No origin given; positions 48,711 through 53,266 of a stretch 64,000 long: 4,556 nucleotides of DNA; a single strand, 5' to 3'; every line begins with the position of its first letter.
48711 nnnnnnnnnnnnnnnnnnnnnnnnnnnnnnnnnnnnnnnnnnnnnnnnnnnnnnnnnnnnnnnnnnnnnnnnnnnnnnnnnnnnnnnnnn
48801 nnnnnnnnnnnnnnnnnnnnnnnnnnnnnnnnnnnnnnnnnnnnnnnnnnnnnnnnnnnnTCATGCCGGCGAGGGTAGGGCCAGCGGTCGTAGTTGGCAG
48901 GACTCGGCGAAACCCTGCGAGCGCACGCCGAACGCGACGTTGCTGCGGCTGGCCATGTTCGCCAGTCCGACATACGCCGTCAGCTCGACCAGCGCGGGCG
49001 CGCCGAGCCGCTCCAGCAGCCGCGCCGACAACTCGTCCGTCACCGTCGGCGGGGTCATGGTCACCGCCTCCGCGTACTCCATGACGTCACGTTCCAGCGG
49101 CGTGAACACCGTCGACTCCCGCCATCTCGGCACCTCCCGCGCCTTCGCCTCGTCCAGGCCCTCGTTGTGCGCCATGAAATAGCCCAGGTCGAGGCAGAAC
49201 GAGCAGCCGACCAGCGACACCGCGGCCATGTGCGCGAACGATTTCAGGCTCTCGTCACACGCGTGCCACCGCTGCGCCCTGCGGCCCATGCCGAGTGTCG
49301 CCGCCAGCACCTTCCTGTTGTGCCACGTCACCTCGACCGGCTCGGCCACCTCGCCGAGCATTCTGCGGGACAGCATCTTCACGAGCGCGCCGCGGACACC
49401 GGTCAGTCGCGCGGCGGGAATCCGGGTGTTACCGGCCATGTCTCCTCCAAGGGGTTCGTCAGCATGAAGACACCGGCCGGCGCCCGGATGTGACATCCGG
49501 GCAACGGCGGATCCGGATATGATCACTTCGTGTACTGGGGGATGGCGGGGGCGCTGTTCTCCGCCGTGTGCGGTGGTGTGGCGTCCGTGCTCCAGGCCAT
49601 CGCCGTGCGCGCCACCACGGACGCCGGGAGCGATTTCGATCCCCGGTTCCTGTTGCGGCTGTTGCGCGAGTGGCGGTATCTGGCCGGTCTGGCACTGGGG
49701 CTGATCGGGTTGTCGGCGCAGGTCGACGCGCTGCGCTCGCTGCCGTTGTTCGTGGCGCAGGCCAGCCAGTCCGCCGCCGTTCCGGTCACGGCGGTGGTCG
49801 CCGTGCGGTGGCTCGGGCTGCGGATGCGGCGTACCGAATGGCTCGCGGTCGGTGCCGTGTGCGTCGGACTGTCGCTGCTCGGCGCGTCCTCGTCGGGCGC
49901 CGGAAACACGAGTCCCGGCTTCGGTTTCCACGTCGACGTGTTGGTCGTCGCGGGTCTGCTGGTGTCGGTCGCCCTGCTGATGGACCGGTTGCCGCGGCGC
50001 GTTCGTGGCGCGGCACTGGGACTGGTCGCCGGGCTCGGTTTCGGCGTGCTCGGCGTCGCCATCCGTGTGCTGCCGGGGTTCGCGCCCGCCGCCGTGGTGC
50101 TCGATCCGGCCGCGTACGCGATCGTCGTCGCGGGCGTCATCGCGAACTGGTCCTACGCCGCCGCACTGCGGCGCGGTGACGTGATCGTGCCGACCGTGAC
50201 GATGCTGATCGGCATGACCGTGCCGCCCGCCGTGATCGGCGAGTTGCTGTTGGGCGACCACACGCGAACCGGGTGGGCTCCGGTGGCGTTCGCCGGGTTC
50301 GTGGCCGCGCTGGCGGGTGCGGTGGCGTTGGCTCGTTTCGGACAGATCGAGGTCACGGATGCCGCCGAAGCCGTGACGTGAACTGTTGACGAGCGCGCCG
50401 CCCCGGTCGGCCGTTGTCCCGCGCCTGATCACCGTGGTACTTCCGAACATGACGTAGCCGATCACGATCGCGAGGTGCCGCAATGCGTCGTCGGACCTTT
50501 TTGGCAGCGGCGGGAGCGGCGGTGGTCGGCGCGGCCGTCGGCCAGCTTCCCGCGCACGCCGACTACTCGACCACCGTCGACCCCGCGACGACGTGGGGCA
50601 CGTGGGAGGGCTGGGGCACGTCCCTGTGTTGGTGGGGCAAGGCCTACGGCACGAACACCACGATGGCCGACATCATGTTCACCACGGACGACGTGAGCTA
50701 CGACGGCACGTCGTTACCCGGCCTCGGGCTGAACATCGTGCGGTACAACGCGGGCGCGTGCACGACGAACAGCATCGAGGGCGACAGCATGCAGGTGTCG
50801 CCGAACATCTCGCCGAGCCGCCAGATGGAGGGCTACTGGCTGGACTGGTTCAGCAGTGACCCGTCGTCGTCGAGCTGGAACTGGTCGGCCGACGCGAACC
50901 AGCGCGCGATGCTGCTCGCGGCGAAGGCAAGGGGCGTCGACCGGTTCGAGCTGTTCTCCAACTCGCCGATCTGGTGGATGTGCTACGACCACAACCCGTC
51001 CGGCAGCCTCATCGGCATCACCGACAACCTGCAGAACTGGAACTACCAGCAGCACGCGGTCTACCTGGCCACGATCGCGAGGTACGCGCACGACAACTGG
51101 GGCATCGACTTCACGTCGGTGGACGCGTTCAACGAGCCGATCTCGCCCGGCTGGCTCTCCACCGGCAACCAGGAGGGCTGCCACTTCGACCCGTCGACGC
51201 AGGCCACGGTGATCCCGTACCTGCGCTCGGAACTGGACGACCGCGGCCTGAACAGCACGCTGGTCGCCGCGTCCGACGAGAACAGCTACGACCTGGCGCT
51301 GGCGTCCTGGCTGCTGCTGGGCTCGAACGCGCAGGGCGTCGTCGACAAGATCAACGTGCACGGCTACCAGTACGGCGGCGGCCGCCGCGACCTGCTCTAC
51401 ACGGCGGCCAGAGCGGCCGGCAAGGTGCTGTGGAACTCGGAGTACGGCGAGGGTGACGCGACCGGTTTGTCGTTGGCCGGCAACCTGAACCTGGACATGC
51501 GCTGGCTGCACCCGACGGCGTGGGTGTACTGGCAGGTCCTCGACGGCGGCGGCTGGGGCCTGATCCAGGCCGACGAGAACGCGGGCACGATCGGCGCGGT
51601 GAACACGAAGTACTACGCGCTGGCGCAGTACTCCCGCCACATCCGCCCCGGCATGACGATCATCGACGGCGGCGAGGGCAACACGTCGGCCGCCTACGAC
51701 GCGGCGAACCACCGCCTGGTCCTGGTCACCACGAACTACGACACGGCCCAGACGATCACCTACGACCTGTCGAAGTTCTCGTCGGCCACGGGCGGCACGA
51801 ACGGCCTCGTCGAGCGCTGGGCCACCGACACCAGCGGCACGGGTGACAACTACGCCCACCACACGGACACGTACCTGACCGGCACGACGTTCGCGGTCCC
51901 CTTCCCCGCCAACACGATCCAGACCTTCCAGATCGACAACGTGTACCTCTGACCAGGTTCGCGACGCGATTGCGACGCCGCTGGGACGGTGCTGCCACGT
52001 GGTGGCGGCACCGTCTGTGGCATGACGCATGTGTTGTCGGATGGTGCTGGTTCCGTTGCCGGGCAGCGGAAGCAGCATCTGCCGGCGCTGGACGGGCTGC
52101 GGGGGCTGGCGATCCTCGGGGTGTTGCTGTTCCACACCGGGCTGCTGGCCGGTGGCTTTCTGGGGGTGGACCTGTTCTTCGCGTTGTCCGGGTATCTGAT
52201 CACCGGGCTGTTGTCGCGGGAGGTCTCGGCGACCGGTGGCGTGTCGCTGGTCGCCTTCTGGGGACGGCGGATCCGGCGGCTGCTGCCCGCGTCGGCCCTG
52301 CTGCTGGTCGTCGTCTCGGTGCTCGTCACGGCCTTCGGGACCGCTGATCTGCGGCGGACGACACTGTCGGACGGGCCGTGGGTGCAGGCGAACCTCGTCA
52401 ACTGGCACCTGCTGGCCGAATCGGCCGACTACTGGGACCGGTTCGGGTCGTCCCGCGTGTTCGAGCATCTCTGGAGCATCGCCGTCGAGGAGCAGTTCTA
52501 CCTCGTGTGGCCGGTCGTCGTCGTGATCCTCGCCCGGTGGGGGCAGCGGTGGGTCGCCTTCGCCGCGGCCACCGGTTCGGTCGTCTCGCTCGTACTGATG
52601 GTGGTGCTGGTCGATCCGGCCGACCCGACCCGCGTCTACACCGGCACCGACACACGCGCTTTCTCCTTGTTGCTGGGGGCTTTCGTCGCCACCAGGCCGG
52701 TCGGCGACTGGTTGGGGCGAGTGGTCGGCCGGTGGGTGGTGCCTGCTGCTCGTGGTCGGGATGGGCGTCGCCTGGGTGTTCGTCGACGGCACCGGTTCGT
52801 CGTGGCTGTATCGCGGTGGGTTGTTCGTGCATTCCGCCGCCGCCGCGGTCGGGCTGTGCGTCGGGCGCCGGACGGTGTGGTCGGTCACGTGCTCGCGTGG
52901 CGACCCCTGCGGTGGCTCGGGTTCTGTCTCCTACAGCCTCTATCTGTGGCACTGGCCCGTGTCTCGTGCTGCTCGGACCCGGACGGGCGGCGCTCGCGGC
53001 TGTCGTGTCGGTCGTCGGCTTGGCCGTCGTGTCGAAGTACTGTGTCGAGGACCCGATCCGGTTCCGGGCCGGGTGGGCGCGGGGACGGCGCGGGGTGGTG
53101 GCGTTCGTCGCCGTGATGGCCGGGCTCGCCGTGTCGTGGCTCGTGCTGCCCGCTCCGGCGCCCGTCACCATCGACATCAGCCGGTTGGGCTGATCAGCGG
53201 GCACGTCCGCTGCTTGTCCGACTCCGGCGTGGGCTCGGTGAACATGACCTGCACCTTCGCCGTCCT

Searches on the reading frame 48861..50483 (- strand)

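Call 12: search_protein_families(library=pfam, proteins=[window:48861-50483:-], max_evalue=0.001)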
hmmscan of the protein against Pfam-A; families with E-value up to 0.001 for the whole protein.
window:48861-50483:- (540 aa): 1 family
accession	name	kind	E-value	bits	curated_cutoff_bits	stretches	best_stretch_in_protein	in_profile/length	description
PF02627.25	CMD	-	2.4e-07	31.1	23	1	408-473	19-84/84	Carboxymuconolactone decarboxylase family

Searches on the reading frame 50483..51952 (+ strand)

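Call 67: search_protein_families(library=pfam, proteins=[window:50483-51952:+], max_evalue=0.001)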
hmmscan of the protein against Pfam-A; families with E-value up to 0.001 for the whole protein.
window:50483-51952:+ (489 aa): 1 family
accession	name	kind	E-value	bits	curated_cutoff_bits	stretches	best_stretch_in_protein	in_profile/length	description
PF14587.12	Glyco_hydr_30_2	-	2.8e-16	60.2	27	1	31-270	5-231/364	O-Glycosyl hydrolase family 30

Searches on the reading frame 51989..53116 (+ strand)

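Call 67: search_protein_families(library=pfam, proteins=[window:51989-53116:+], max_evalue=0.001)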
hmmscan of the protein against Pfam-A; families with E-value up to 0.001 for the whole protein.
window:51989-53116:+ (375 aa): 1 family
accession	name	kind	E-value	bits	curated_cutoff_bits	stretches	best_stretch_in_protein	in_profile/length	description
PF01757.29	Acyl_transf_3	-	1.4e-20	74.1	31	1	32-235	2-199/326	Acyltransferase domain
